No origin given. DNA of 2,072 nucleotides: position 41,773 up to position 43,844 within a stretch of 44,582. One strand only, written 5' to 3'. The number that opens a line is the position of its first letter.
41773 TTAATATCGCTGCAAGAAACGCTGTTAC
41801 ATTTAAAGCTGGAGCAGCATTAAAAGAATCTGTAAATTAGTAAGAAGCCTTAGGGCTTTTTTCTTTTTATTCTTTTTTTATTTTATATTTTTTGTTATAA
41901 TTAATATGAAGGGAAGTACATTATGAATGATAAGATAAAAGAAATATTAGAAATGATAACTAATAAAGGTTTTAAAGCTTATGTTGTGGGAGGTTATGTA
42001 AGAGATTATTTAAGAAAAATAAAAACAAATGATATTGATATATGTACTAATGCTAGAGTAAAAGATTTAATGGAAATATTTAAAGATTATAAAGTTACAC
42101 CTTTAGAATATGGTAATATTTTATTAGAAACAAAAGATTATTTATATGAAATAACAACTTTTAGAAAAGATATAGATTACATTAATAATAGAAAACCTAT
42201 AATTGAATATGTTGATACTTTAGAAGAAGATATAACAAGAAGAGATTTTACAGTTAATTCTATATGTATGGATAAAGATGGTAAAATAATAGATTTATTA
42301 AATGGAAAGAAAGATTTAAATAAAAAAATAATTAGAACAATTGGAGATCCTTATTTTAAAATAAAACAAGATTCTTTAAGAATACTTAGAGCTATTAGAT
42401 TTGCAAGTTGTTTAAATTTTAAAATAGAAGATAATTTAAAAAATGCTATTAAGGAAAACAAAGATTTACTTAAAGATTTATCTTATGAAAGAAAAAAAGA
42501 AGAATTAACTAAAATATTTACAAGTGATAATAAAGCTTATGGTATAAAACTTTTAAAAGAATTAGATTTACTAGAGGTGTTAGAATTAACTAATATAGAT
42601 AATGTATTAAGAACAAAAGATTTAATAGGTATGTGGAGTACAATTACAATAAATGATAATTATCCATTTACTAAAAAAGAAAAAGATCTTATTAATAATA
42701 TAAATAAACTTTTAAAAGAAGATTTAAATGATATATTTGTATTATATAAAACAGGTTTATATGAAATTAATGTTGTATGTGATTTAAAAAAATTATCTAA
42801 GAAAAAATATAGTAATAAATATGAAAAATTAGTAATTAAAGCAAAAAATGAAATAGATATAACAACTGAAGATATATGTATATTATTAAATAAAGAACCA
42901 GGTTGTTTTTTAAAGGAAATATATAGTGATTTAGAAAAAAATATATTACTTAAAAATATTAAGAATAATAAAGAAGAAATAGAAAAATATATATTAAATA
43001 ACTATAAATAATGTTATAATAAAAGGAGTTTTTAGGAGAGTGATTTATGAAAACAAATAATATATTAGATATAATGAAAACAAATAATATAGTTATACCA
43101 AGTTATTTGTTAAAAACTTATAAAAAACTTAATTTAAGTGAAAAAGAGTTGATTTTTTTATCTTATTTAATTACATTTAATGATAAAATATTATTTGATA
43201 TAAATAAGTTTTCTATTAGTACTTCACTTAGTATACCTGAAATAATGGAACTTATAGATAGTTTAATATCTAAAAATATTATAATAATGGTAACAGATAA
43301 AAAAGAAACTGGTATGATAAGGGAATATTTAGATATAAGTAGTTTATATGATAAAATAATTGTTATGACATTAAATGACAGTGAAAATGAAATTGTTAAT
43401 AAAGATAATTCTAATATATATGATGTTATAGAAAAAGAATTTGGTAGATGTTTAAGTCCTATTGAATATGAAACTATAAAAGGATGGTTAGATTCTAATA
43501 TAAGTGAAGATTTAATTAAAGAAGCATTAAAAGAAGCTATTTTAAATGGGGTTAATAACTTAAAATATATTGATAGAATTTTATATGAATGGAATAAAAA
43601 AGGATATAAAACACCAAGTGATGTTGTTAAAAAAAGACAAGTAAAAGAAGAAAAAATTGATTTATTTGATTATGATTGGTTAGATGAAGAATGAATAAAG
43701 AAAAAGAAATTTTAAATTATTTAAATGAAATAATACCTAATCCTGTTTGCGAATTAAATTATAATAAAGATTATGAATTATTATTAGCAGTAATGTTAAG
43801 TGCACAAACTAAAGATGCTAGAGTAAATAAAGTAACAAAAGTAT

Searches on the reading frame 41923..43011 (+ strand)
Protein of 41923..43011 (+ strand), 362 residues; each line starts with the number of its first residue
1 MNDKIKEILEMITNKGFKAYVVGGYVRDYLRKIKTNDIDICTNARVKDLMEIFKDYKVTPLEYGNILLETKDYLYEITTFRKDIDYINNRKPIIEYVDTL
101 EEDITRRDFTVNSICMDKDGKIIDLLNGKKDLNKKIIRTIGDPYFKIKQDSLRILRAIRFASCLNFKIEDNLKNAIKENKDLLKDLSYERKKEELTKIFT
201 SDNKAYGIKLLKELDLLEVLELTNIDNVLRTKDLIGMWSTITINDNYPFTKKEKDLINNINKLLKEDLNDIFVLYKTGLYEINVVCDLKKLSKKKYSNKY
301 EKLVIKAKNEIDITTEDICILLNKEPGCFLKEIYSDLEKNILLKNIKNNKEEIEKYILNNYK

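Call 9: search_protein_families(library=pfam, proteins=[window:41923-43011:+], max_evalue=0.01)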
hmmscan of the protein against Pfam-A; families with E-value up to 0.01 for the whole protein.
window:41923-43011:+ (362 aa): 3 families
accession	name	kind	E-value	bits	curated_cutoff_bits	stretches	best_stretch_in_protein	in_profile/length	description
PF01743.26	PolyA_pol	-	1.9e-29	103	23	1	19-138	1-126/126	Poly A polymerase head domain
PF12627.12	PolyA_pol_RNAbd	-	4.3e-14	52.5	22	1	165-220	1-56/64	Probable RNA and SrmB- binding site of polymerase A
PF13735.12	tRNA_NucTran2_2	-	7.6e-09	36.1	27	1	273-356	60-148/149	tRNA nucleotidyltransferase domain 2 putative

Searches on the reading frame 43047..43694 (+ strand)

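Call 9: search_protein_families(library=pfam, proteins=[window:43047-43694:+], max_evalue=0.01)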
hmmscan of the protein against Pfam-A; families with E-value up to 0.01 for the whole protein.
window:43047-43694:+ (215 aa): 2 families
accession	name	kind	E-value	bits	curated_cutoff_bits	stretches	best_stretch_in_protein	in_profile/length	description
PF07261.16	DnaB_2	-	1.1e-22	79.9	22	1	126-195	2-72/74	Replication initiation and membrane attachment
PF21984.2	DnaD_N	-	2e-13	50.8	27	1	17-113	1-98/101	DnaD N-terminal domain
